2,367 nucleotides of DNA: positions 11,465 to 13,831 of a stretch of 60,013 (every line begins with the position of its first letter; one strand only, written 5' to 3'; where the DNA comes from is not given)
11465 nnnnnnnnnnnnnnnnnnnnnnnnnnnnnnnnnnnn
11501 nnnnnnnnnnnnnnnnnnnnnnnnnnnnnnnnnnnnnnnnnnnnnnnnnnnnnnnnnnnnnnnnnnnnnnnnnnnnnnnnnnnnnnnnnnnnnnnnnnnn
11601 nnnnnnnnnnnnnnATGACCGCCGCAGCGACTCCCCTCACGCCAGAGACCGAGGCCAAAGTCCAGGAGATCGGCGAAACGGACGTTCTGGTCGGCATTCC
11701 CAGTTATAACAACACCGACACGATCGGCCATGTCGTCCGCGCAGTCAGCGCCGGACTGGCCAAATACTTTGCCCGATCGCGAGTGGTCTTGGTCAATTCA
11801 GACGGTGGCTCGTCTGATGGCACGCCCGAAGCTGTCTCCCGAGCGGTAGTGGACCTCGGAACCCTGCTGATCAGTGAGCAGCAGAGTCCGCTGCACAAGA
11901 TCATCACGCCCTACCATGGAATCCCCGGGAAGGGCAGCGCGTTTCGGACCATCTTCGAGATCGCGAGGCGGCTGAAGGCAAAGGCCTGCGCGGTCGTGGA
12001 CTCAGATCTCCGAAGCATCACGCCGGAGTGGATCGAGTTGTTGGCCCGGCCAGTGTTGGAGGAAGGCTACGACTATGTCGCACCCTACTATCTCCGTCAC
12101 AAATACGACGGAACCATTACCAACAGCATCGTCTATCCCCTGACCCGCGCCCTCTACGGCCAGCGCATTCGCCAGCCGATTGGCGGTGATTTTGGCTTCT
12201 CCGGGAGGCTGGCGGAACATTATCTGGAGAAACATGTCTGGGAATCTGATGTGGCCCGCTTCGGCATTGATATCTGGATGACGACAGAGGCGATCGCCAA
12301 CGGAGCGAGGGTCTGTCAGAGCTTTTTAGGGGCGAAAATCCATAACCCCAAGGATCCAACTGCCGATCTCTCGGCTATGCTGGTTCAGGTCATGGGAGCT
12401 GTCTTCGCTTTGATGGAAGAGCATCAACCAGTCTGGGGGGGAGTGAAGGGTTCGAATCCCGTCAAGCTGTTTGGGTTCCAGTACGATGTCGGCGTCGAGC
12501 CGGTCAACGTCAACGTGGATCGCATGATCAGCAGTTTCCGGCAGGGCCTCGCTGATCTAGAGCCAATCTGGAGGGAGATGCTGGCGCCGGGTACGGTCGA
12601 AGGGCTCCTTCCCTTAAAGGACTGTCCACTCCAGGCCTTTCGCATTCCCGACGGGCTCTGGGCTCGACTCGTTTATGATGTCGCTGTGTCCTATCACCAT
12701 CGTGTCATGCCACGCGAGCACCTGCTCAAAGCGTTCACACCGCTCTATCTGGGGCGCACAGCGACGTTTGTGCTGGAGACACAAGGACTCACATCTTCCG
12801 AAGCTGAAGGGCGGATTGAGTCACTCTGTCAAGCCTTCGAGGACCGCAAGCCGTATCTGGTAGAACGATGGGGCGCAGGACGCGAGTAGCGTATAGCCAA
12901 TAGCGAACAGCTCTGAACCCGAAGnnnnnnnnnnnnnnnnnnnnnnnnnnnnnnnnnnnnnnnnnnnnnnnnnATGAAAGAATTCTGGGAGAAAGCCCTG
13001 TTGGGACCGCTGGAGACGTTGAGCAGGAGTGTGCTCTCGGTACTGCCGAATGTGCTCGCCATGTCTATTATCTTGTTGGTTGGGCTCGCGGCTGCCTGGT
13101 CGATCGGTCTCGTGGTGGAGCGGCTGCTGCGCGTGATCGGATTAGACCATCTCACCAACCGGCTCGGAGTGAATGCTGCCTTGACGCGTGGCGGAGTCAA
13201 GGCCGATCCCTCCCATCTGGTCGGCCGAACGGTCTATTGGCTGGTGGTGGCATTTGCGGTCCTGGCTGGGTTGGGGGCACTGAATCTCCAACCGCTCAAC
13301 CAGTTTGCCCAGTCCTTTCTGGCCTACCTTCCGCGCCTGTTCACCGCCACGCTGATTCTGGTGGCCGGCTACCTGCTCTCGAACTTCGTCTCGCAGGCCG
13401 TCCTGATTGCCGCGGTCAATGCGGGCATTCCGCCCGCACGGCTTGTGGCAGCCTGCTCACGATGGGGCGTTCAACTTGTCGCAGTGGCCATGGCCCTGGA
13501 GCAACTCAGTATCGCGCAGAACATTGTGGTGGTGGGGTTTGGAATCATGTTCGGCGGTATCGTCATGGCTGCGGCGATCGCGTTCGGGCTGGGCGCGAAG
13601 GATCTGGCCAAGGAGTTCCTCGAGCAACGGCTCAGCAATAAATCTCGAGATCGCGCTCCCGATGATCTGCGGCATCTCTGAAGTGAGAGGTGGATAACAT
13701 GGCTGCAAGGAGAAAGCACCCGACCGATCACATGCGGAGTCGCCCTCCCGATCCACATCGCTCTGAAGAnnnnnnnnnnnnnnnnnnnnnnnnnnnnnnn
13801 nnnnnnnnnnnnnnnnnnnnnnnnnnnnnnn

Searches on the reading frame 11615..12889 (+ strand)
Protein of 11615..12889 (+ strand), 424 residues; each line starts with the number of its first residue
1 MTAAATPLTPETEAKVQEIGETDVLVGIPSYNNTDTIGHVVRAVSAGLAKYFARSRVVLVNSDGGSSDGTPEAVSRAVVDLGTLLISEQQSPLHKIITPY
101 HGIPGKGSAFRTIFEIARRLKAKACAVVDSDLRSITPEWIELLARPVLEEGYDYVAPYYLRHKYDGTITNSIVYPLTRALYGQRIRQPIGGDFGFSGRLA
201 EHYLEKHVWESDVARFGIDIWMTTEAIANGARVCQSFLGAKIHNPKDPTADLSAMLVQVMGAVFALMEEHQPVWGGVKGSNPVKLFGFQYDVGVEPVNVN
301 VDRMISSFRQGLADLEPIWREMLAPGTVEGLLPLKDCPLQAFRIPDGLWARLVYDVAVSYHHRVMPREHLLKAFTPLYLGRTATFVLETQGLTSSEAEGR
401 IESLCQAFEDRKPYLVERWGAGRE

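Call 72: search_protein_families(library=pfam, proteins=[window:11615-12889:+], max_evalue=0.00001)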
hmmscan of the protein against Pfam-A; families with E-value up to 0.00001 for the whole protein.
window:11615-12889:+ (424 aa): 1 family
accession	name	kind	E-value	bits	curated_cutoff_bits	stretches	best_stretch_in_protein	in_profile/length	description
PF00535.33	Glycos_transf_2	-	2.9e-06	27.8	23.3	1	26-170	2-126/168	Glycosyl transferase family 2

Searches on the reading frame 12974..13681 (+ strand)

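Call 72: search_protein_families(library=pfam, proteins=[window:12974-13681:+], max_evalue=0.00001)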
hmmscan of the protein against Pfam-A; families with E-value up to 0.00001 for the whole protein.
window:12974-13681:+ (235 aa): 1 family
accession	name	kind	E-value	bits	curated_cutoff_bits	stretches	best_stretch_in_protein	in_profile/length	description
PF05552.17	MS_channel_1st_1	-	6.3e-15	55.2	22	2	106-143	1-38/50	Mechanosensitive ion channel, conserved TM helix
